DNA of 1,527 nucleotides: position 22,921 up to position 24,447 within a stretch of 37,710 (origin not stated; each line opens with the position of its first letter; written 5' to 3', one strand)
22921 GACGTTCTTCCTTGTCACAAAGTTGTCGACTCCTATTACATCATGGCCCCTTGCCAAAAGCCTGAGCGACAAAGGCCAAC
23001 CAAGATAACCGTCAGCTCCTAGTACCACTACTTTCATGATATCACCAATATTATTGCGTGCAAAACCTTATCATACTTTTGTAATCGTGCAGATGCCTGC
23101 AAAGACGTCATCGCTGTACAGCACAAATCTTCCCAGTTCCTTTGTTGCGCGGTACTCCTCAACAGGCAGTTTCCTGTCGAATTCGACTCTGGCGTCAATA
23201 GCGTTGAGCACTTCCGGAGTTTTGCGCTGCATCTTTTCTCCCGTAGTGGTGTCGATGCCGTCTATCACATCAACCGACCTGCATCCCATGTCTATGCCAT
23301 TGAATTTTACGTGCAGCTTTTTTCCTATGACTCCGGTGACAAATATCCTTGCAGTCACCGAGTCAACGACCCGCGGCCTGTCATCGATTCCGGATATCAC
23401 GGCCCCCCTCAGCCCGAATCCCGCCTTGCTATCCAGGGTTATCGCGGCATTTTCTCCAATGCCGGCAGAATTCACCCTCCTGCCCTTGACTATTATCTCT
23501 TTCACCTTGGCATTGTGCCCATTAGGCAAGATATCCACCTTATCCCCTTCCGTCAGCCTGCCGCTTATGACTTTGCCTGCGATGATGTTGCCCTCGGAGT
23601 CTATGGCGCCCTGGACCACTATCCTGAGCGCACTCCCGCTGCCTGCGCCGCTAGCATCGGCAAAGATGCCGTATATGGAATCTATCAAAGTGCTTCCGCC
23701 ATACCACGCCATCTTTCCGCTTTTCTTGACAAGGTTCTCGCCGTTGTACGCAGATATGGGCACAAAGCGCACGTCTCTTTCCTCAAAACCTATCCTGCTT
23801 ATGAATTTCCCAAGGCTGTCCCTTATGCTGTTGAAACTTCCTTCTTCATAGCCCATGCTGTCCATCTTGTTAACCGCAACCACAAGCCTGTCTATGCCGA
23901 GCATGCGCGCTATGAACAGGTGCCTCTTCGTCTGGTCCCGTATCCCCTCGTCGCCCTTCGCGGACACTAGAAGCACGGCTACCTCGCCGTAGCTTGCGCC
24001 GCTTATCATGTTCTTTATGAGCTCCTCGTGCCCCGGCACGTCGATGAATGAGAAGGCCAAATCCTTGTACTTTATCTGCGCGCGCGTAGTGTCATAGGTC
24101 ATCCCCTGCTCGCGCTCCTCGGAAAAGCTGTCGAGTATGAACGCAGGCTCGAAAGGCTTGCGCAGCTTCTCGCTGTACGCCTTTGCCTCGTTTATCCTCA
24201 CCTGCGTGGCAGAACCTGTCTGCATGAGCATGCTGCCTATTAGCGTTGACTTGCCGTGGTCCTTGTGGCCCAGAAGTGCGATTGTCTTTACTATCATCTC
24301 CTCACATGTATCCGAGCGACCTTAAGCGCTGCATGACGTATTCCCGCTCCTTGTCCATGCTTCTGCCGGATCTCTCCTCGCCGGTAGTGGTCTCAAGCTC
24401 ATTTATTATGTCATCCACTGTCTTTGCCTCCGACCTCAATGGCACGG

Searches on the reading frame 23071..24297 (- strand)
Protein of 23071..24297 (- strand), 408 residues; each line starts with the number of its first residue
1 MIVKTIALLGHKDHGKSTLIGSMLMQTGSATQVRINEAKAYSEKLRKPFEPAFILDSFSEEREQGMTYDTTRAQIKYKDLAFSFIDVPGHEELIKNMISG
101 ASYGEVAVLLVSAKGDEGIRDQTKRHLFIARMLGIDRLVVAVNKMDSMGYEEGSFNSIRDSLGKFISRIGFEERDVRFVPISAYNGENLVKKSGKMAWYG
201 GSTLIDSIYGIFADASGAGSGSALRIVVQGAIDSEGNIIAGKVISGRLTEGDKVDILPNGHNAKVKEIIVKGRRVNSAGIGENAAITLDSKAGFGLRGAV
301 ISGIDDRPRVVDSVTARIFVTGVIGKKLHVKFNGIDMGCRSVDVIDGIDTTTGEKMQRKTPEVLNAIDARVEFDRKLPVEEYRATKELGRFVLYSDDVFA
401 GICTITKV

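Call 3: search_protein_families(library=pfam, proteins=[window:23071-24297:-], max_evalue=0.01)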
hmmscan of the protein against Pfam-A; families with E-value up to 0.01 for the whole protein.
window:23071-24297:- (408 aa): 5 families
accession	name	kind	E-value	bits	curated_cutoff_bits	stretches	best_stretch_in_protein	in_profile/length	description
PF00009.33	GTP_EFTU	-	1.8e-40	139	26.5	1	5-190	5-176/188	Elongation factor Tu GTP binding domain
PF22594.2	GTP-eEF1A_C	-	1e-05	26.3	27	1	325-405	18-100/101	GTP-eEF1A C-terminal domain-like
PF01926.29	MMR_HSR1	-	2.1e-05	25.1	21.9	0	63-129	29-99/113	50S ribosome-binding GTPase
PF03144.31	GTP_EFTU_D2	-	0.00014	22.7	30.3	1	236-288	1-58/73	Elongation factor Tu domain 2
PF03193.22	RsgA_GTPase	-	0.0064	16.8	30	0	105-160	24-77/174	RsgA GTPase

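Call 4: search_protein_families(library=ncbifam, proteins=[window:23071-24297:-], max_evalue=0.01)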
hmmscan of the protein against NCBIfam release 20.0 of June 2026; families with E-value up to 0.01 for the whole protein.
window:23071-24297:- (408 aa): 36 families (the best 25 are shown)
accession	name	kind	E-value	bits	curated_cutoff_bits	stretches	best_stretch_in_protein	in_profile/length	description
NF008969.0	PRK12317.1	subfamily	2e-82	277.1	502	1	6-394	10-407/426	elongation factor 1-alpha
TIGR00483.1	EF-1_alpha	equivalog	1.1e-73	248.2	540.1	1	6-394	10-408/427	translation elongation factor EF-1 subunit alpha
TIGR02034.1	CysN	subfamily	2.8e-68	230.9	336.1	1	10-394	7-393/406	sulfate adenylyltransferase, large subunit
NF004035.0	PRK05506.1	subfamily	3.8e-68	230.3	715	1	9-394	30-417/632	bifunctional sulfate adenylyltransferase subunit 1/adenylylsulfate kinase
NF003478.0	PRK05124.1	equivalog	4.4e-66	223.4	590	1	10-394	34-420/475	sulfate adenylyltransferase subunit CysN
TIGR00475.1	selB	equivalog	3.3e-32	111.9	242.25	1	58-323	28-280/581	selenocysteine-specific translation elongation factor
NF000766.0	PRK00049.1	subfamily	7.6e-28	97.4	449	1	6-288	15-281/396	elongation factor Tu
NF009373.0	PRK12736.1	subfamily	8.7e-27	93.9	452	1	6-288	15-279/394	elongation factor Tu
NF009372.0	PRK12735.1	subfamily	7.1e-25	87.6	479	1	6-288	15-281/396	elongation factor Tu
TIGR00485.1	EF-Tu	equivalog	8.3e-24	84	522.4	1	6-288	15-279/394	elongation factor Tu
NF003077.0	PRK04000.1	equivalog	1.3e-23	83.8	315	1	5-189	11-189/412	translation initiation factor IF-2 subunit gamma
TIGR03680.1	eif2g_arch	equivalog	1.5e-23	83.7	514.5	1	5-189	7-185/407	translation initiation factor IF-2 subunit gamma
TIGR01394.1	TypA_BipA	equivalog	1.5e-16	59.8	757.3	1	4-268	2-250/594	translational GTPase TypA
NF009381.0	PRK12740.1-5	subfamily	4.3e-16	58.5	583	1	3-164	9-156/692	elongation factor G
NF009891.0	PRK13351.1-1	equivalog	4.6e-13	48.6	597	1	3-150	9-141/681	elongation factor G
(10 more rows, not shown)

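Call 57: search_solved_structures(query=window:23071-24297:-, max_evalue=1e-20, show_alignments=0)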
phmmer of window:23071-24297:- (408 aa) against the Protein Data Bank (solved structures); distinct sequences matched with E-value up to 1e-20: 25.
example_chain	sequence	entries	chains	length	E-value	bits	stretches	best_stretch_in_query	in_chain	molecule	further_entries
1jny_A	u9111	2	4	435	1.8e-63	218.4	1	6-401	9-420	Elongation factor 1-alpha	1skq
4cxg_A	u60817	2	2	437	3.3e-63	217.5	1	6-406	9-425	ELONGATION FACTOR 1A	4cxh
3vmf_A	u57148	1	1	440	3.4e-63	217.5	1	6-406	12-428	Elongation factor 1-alpha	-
3wxm_A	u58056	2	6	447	3.6e-63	217.4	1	6-406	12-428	Elongation factor 1-alpha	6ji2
3wy9_A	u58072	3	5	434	9.4e-53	183.1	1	6-393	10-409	Elongation factor 1-alpha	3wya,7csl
5lzw_jj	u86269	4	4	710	7e-49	170.4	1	6-404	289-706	Hbs1l | HBS1-like protein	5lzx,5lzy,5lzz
1zun_B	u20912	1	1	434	4.8e-48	167.6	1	9-394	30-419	sulfate adenylate transferase, subunit 1/adenylylsulfate kinase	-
1f60_A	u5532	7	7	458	5.4e-41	144.4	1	6-393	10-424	ELONGATION FACTOR EEF1A | ELONGATION FACTOR 1-ALPHA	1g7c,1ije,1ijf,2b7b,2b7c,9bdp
5o8w_A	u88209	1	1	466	5.8e-41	144.3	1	6-393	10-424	Elongation factor 1-alpha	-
4d61_i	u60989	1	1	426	9.4e-39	137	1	6-289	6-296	EUKARYOTIC PEPTIDE CHAIN RELEASE FACTOR GTP-BINDING SUBUNIT ERF3A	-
7nwh_jj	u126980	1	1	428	9.5e-39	137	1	6-289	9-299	eRF3a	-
3j5y_B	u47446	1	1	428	2.8e-38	135.5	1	6-289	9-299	Eukaryotic peptide chain release factor GTP-binding subunit ERF3A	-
5lzt_jj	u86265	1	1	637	2.8e-38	135.5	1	6-289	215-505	eRF3a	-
9b0s_CF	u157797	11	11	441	3e-38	135.4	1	6-393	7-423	Putative elongation factor 1-alpha-like 3 | Elongation factor 1-alpha 1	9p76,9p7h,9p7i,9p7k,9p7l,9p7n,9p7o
8g5z_EF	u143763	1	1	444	3e-38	135.4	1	6-393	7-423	Elongation factor 1-alpha 1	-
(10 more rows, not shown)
